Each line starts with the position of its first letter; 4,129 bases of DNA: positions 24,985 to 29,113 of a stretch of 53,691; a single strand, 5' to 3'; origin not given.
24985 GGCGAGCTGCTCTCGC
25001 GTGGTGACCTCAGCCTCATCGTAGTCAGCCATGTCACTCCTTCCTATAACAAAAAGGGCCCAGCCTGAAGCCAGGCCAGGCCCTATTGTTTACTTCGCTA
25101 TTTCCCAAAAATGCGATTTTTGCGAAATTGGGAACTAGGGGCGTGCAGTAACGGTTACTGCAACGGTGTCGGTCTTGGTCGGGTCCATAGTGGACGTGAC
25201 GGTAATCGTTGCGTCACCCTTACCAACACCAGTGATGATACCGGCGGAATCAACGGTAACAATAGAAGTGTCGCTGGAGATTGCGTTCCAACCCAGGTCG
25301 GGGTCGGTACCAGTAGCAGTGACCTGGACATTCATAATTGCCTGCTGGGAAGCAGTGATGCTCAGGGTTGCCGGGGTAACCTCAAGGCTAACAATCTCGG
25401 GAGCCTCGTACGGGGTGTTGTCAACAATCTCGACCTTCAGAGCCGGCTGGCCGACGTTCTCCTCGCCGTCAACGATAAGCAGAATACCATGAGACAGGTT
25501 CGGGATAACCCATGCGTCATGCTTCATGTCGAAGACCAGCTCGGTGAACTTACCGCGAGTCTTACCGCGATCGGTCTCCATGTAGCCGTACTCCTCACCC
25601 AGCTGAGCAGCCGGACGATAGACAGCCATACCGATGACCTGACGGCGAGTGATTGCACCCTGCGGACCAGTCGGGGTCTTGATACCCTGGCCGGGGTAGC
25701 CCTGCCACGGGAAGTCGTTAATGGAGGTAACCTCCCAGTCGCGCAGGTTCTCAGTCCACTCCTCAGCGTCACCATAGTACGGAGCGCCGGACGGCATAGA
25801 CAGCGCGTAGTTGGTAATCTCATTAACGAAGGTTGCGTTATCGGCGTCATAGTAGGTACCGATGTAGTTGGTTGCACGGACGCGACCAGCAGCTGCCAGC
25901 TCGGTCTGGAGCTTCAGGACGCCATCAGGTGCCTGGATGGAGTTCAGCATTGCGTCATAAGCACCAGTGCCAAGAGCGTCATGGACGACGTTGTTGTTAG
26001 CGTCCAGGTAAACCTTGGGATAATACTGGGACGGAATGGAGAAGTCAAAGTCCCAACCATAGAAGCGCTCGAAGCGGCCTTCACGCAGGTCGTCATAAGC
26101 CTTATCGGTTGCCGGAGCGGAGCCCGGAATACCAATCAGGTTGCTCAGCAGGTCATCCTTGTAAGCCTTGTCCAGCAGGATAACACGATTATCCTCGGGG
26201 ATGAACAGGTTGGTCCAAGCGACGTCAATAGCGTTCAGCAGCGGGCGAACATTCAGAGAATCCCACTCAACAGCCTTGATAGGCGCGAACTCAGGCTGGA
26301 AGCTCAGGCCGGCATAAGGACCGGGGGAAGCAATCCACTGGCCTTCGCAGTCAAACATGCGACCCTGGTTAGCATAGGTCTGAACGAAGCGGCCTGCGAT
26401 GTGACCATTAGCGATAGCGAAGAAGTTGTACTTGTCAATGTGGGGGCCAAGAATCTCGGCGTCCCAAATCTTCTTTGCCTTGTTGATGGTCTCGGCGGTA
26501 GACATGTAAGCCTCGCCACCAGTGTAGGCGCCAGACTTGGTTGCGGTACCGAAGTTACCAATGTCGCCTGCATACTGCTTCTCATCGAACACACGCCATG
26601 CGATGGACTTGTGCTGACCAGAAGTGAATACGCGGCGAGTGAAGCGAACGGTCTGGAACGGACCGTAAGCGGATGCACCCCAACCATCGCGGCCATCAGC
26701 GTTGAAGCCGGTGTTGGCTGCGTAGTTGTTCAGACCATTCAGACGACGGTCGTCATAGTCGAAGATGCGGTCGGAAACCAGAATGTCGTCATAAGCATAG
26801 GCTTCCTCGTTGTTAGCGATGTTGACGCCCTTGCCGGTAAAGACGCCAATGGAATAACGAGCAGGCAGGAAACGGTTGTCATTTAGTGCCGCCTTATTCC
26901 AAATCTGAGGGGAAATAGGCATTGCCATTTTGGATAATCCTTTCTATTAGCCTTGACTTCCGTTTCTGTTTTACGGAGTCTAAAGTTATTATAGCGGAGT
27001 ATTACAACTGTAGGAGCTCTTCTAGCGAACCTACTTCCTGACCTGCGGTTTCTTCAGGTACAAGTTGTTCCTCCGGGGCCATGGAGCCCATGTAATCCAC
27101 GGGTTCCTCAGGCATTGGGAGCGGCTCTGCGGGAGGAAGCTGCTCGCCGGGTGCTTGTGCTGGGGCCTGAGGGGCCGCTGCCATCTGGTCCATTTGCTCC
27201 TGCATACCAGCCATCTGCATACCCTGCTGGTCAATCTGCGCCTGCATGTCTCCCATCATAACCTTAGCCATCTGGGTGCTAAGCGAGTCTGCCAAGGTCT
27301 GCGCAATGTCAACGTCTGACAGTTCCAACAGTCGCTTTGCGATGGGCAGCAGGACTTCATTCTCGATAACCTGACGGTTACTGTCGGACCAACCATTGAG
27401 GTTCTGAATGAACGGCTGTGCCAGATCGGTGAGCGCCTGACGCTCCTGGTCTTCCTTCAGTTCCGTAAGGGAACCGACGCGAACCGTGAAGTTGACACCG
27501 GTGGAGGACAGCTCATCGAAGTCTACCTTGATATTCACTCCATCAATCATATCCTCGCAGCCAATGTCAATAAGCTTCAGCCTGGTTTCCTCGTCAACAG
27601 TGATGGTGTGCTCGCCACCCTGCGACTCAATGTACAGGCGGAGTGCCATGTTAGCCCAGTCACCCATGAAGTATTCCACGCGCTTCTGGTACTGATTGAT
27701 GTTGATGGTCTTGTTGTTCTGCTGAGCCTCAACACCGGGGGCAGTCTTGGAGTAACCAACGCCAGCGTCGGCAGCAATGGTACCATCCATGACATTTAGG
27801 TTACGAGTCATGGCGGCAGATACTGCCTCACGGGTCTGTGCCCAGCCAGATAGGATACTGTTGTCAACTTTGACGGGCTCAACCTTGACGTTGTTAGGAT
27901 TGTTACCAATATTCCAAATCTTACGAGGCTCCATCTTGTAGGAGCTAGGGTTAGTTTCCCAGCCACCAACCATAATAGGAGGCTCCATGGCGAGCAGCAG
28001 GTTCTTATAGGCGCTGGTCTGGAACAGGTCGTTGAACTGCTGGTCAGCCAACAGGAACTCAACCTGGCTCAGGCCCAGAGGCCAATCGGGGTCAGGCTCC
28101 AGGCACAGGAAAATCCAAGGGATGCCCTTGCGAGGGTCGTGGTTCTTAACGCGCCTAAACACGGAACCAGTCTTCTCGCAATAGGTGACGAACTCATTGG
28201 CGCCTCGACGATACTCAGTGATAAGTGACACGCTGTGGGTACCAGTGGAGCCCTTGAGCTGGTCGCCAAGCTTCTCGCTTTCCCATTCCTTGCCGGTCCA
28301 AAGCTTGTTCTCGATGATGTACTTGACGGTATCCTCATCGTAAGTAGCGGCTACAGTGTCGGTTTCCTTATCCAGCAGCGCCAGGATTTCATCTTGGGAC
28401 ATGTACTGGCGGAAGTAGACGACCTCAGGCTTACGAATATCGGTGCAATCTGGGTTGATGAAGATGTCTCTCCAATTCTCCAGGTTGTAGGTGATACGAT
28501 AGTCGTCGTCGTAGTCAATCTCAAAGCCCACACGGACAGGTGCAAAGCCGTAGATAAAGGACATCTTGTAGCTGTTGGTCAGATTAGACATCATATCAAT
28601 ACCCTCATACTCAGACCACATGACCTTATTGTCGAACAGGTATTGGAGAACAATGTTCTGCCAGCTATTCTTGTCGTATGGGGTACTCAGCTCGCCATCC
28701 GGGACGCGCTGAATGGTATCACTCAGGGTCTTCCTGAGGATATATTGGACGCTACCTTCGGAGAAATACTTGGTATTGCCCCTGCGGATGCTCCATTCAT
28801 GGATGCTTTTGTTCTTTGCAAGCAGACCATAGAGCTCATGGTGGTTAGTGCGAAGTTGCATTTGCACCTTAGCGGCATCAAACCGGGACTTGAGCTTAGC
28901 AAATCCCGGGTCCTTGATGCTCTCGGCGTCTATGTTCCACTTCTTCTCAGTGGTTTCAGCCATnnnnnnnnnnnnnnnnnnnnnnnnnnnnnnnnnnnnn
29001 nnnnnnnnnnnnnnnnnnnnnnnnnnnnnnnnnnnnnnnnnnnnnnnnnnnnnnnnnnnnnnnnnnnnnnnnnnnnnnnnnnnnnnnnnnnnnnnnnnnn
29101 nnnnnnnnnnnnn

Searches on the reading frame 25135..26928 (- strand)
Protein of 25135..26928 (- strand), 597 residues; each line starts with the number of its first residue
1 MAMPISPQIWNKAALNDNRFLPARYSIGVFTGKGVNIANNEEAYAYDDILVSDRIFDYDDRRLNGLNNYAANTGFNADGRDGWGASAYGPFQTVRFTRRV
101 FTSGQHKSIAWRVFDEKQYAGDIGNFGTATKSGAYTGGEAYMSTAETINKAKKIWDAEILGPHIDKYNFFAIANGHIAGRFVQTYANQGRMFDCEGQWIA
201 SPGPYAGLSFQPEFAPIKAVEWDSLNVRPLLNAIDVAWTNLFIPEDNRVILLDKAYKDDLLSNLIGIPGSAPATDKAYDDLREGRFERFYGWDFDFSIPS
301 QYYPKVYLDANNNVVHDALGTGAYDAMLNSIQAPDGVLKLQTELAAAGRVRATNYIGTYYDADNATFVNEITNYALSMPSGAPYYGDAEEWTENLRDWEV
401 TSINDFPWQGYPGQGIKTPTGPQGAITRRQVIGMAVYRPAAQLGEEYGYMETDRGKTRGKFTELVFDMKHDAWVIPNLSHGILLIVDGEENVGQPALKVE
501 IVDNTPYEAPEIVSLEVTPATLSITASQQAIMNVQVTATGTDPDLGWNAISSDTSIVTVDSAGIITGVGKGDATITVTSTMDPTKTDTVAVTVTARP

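Call 51: search_protein_families(library=phrogs, proteins=[window:25135-26928:-], max_evalue=0.001)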
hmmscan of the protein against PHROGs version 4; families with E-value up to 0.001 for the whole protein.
window:25135-26928:- (597 aa): 5 families
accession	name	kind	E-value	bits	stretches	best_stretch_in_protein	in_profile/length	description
phrog_215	-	head and packaging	2.4e-09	37.8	1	511-595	222-305/491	structural protein with Ig domain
phrog_341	-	tail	4.6e-08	34.3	1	493-596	49-150/154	major tail protein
phrog_290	-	tail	6e-06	26.8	1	512-594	333-410/411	minor tail protein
phrog_22121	-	unknown function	6.7e-06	25.5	1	503-594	479-565/765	-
phrog_20087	-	tail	0.00039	21.5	1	526-588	99-161/170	tail protein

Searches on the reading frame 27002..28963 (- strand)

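Call 7: search_protein_families(library=pfam, proteins=[window:27002-28963:-], max_evalue=0.01)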
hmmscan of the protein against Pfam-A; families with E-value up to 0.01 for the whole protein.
window:27002-28963:- (653 aa): 0 families

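Call 51: search_protein_families(library=phrogs, proteins=[window:27002-28963:-], max_evalue=0.001)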
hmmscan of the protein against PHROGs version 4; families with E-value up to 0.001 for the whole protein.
window:27002-28963:- (653 aa): 1 family
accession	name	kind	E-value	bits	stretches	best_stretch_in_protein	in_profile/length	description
phrog_332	-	connector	7.7e-07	28.8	1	101-603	106-547/560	head-tail adaptor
